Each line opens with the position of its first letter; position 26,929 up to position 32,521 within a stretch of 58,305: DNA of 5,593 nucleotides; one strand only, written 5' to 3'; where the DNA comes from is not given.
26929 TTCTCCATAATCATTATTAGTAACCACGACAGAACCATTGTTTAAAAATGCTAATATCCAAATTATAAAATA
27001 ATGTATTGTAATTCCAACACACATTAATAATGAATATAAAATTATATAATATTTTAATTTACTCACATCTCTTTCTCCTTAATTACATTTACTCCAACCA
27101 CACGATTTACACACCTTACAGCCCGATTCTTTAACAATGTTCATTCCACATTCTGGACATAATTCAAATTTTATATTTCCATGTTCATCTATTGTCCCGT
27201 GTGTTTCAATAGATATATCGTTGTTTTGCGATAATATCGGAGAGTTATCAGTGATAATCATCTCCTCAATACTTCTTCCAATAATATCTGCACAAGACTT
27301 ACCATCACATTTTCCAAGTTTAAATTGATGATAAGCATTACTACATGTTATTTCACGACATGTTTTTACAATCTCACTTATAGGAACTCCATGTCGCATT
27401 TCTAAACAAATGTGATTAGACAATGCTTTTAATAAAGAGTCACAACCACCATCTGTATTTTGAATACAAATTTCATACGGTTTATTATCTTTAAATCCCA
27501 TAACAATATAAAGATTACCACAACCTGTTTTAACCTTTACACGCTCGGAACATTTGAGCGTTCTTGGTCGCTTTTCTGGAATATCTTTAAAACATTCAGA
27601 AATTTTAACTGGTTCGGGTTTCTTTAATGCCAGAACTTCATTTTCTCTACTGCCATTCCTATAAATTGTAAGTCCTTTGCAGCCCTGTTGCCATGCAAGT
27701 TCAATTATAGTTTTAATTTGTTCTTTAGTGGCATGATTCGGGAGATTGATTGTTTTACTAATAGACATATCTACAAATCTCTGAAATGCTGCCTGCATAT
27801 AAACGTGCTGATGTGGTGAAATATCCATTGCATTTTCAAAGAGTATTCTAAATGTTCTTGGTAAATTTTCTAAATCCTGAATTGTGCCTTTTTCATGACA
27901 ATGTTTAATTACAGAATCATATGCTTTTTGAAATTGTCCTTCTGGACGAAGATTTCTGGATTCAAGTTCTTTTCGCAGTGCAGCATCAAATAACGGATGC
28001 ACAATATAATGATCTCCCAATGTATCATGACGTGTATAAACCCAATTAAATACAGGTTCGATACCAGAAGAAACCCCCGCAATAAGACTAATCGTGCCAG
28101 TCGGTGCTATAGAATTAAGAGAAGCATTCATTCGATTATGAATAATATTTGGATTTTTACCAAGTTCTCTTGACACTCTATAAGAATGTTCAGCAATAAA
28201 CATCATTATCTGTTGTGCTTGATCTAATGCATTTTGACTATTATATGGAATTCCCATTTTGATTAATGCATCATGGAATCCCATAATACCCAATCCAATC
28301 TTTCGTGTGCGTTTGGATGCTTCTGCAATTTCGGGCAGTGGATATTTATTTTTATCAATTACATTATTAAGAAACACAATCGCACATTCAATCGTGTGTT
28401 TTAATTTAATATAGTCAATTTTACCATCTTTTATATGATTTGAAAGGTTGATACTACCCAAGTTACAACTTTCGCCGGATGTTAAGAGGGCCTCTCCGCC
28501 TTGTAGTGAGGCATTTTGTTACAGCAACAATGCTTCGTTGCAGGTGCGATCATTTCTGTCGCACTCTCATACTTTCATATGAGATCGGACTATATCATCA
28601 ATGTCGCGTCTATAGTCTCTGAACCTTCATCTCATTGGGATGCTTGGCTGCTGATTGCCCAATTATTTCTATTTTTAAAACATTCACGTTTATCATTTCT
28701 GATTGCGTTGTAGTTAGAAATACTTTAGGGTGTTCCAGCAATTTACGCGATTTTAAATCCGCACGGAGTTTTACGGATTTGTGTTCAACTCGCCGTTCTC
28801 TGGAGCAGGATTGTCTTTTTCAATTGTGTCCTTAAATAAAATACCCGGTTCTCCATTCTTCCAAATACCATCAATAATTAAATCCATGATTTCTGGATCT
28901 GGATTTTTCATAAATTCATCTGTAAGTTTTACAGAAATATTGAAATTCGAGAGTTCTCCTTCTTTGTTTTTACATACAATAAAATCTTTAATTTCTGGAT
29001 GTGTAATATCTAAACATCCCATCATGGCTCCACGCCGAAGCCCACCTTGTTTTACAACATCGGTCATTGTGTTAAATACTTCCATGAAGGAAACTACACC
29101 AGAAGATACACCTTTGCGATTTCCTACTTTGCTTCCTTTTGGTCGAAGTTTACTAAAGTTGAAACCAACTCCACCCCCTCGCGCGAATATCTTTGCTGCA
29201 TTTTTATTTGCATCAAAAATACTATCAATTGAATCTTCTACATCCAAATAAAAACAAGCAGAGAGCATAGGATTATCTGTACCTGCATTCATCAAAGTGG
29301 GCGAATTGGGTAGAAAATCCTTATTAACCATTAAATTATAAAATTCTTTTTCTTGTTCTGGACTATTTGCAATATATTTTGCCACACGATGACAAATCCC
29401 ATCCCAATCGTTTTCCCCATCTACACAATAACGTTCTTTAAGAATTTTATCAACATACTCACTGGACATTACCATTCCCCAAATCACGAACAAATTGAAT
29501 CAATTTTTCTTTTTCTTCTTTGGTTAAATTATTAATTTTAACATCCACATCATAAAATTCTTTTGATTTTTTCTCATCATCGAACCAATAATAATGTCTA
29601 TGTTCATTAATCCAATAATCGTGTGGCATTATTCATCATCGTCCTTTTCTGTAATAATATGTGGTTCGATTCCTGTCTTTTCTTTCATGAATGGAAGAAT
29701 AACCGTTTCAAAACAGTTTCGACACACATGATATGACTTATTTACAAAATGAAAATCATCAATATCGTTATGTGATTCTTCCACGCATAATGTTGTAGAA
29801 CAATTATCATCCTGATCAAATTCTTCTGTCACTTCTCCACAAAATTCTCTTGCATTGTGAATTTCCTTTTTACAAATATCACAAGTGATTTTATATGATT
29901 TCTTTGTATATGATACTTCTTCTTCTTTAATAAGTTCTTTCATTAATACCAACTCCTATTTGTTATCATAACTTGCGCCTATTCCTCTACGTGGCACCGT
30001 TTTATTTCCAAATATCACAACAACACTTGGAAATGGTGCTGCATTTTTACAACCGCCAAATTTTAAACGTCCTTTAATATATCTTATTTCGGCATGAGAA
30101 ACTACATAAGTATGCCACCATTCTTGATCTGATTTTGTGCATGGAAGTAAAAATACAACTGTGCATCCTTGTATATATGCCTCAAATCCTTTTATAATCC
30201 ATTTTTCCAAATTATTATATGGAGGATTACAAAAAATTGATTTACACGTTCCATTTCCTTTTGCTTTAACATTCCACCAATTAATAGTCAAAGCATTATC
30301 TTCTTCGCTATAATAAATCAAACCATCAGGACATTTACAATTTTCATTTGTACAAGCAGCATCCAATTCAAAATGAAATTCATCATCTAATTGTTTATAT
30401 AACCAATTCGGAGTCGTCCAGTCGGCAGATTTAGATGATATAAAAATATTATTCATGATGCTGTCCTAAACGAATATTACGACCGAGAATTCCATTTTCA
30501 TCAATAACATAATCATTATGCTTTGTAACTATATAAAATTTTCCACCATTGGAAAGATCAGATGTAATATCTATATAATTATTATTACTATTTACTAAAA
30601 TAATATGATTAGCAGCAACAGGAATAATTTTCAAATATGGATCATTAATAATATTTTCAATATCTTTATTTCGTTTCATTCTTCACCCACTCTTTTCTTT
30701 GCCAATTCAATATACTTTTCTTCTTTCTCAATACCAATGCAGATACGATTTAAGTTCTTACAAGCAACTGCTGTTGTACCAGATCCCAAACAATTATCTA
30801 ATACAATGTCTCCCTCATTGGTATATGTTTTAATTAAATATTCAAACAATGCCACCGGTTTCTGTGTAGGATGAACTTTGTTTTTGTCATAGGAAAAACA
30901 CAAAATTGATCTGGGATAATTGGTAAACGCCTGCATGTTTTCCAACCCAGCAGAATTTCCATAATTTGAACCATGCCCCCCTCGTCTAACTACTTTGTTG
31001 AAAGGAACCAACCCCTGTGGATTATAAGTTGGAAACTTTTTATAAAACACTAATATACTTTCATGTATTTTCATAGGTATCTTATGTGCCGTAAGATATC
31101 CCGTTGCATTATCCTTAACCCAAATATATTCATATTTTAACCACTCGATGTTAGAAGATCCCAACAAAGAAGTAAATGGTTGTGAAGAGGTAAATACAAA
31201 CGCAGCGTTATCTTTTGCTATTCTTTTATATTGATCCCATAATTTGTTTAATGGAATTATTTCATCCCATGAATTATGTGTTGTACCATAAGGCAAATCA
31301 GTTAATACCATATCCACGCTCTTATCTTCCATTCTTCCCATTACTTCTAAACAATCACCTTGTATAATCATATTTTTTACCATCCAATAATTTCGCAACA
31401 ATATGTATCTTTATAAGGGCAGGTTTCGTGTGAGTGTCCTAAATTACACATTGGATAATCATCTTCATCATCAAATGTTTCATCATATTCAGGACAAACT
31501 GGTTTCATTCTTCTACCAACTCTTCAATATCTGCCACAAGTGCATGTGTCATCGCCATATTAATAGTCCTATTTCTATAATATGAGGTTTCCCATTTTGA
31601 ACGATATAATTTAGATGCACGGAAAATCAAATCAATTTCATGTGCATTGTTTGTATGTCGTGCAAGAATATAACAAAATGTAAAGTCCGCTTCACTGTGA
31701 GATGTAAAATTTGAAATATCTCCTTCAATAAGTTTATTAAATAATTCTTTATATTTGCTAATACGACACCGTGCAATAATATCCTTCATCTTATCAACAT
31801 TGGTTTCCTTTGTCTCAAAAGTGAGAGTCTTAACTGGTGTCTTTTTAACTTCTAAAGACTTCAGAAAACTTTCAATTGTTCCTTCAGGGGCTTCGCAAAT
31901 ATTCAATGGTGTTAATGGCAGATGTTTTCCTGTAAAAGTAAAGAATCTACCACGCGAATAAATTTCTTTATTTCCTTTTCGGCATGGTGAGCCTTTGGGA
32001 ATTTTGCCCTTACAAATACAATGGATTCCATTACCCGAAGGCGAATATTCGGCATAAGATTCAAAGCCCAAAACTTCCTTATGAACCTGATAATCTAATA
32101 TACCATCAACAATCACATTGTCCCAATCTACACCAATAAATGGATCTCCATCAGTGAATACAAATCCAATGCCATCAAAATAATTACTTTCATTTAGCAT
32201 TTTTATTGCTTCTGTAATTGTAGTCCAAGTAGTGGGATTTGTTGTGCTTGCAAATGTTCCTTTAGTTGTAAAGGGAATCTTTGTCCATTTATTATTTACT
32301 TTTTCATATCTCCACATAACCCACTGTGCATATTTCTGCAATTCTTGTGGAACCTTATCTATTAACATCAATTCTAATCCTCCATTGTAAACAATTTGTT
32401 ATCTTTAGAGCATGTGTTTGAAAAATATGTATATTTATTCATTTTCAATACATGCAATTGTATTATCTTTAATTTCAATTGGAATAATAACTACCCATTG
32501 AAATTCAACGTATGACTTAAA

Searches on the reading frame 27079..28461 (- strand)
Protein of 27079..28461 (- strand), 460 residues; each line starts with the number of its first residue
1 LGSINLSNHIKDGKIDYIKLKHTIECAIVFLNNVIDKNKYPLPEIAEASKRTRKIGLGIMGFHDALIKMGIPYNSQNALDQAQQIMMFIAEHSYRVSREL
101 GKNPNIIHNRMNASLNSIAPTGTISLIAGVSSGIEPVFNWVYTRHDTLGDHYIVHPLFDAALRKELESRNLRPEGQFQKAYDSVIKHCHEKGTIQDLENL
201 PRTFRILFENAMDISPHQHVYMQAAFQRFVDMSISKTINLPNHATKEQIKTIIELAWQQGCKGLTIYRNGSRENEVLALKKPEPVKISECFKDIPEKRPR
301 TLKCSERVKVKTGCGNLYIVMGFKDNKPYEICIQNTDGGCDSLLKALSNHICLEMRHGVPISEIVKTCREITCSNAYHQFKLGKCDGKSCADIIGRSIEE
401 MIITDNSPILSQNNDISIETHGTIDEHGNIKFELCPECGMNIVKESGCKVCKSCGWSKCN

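Call 59: search_protein_families(library=pfam, proteins=[window:27079-28461:-], max_evalue=0.001)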
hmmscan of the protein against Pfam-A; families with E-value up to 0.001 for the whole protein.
window:27079-28461:- (460 aa): 2 families
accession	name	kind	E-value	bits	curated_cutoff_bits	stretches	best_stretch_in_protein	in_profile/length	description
PF02867.20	Ribonuc_red_lgC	-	5.9e-62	210.4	23.9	2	111-267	379-523/523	Ribonucleotide reductase, barrel domain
PF12637.14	TSCPD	-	1.7e-13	51.1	22.8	1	308-401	5-87/88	TSCPD domain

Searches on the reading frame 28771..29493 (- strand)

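Call 59: search_protein_families(library=pfam, proteins=[window:28771-29493:-], max_evalue=0.001)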
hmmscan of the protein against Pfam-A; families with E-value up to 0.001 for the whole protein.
window:28771-29493:- (240 aa): 2 families
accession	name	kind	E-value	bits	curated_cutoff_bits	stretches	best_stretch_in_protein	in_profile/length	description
PF02867.20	Ribonuc_red_lgC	-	1e-44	153.6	23.9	1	78-196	1-123/523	Ribonucleotide reductase, barrel domain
PF00317.26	Ribonuc_red_lgN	-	1.1e-15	57.9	28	1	16-74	9-76/77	Ribonucleotide reductase, all-alpha domain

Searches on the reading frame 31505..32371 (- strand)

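Call 59: search_protein_families(library=pfam, proteins=[window:31505-32371:-], max_evalue=0.001)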
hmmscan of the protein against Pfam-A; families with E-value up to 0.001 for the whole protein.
window:31505-32371:- (288 aa): 1 family
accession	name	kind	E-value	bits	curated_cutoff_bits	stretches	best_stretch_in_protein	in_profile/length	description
PF22763.1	NrS1-1_pol-like_HBD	-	1.7e-11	44.3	27.9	1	225-276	1-57/64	NrS-1 polymerase HBD domain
